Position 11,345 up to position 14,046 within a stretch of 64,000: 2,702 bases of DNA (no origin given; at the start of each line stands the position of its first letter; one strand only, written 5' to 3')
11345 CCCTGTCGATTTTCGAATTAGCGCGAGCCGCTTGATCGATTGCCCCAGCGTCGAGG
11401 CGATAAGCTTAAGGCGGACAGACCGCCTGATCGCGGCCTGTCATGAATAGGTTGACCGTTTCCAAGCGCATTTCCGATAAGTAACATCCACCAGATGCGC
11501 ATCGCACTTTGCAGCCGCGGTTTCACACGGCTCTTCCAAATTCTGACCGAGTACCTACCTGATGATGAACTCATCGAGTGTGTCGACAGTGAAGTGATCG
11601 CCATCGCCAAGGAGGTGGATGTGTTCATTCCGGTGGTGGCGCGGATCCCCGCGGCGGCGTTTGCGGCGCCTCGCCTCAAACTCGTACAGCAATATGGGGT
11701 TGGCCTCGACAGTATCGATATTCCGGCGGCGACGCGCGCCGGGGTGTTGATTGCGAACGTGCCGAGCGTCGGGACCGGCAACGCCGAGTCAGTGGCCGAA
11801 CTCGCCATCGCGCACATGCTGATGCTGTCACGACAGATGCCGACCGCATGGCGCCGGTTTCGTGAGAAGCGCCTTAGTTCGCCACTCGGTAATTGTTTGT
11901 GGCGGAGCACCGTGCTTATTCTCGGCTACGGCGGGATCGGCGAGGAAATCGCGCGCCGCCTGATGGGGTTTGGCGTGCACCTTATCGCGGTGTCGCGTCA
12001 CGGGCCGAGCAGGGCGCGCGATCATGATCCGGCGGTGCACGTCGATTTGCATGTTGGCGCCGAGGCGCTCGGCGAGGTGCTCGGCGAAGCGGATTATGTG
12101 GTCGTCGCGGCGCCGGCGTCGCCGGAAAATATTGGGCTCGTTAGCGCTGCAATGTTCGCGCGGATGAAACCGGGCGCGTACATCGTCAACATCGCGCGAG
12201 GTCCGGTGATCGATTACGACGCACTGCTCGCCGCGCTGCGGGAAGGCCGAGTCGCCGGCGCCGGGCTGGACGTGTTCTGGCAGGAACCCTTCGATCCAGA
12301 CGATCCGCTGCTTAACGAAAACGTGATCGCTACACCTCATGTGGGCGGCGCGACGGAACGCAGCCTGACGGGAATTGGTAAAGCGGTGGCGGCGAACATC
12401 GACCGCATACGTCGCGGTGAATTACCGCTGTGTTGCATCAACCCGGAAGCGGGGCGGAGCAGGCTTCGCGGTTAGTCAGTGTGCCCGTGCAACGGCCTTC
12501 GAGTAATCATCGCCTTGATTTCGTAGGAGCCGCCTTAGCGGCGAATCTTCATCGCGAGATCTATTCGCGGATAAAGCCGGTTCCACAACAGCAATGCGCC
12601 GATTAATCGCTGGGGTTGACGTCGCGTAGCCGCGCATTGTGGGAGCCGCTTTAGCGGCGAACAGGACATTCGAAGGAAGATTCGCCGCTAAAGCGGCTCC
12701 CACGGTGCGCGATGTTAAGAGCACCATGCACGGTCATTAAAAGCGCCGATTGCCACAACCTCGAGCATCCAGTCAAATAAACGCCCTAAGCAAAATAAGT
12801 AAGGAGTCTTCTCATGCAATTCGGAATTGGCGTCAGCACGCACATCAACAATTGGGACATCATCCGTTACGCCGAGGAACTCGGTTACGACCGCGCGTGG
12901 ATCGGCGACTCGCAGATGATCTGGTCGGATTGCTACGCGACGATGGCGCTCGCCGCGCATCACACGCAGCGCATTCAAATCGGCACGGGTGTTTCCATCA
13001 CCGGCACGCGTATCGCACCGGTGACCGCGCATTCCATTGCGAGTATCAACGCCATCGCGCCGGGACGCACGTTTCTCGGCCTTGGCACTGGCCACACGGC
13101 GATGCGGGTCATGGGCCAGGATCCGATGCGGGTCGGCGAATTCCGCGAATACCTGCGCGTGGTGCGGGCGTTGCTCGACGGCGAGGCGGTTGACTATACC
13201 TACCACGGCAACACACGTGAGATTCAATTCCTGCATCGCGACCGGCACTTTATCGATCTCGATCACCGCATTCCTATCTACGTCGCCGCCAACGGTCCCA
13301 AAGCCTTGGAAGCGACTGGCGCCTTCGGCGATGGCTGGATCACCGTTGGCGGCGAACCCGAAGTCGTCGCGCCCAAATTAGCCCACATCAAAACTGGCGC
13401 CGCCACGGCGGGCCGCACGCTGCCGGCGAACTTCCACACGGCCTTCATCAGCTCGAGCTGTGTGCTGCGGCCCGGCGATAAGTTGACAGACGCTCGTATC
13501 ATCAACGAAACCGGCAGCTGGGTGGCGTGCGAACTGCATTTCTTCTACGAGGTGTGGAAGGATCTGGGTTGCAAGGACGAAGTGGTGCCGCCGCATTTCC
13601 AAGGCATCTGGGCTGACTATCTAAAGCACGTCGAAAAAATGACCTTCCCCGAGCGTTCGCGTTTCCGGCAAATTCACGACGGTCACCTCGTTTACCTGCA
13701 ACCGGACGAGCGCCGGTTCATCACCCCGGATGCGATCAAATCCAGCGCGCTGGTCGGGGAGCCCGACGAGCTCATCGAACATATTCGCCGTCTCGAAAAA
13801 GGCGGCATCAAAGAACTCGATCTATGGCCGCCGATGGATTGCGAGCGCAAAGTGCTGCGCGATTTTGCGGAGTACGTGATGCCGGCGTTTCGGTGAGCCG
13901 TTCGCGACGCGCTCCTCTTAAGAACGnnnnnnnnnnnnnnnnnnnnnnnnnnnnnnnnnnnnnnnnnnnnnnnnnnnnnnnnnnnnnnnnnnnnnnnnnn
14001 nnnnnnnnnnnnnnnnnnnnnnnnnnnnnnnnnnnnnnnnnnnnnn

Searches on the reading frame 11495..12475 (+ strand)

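Call 20: search_protein_families(library=pfam, proteins=[window:11495-12475:+], max_evalue=0.001)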
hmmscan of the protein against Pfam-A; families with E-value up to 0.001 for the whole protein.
window:11495-12475:+ (326 aa): 5 families
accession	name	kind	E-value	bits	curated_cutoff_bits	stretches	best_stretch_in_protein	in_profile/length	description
PF02826.25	2-Hacid_dh_C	-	9.3e-49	165.6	25.1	1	105-284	1-178/178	D-isomer specific 2-hydroxyacid dehydrogenase, NAD binding domain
PF00389.36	2-Hacid_dh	-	2.8e-17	63.1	24.6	1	31-316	30-134/134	D-isomer specific 2-hydroxyacid dehydrogenase, catalytic domain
PF01262.27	AlaDh_PNT_C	-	0.00058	19.8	23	0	137-234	28-129/214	Alanine dehydrogenase/PNT, C-terminal domain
PF03807.23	F420_oxidored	-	0.00077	20.5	21.6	0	140-208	2-69/94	NADP oxidoreductase coenzyme F420-dependent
PF00899.27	ThiF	-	0.00083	19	28.1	0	135-166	18-49/238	ThiF family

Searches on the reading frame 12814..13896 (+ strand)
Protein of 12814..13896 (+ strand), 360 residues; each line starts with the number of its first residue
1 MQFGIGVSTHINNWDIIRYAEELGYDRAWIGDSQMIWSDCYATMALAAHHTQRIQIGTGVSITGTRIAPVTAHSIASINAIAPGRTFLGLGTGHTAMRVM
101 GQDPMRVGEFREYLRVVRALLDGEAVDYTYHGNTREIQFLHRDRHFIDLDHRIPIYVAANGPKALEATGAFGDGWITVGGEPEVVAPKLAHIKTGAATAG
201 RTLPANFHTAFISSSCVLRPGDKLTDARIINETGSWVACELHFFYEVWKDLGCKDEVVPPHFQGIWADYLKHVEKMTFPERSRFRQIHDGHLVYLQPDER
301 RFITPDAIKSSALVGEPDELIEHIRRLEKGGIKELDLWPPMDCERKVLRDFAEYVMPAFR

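Call 20: search_protein_families(library=pfam, proteins=[window:12814-13896:+], max_evalue=0.001)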
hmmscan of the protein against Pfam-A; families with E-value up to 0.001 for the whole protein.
window:12814-13896:+ (360 aa): 1 family
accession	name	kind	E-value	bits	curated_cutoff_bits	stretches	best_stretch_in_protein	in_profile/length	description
PF00296.26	Bac_luciferase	-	2.9e-47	162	27.9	1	15-333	27-313/314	Luciferase-like monooxygenase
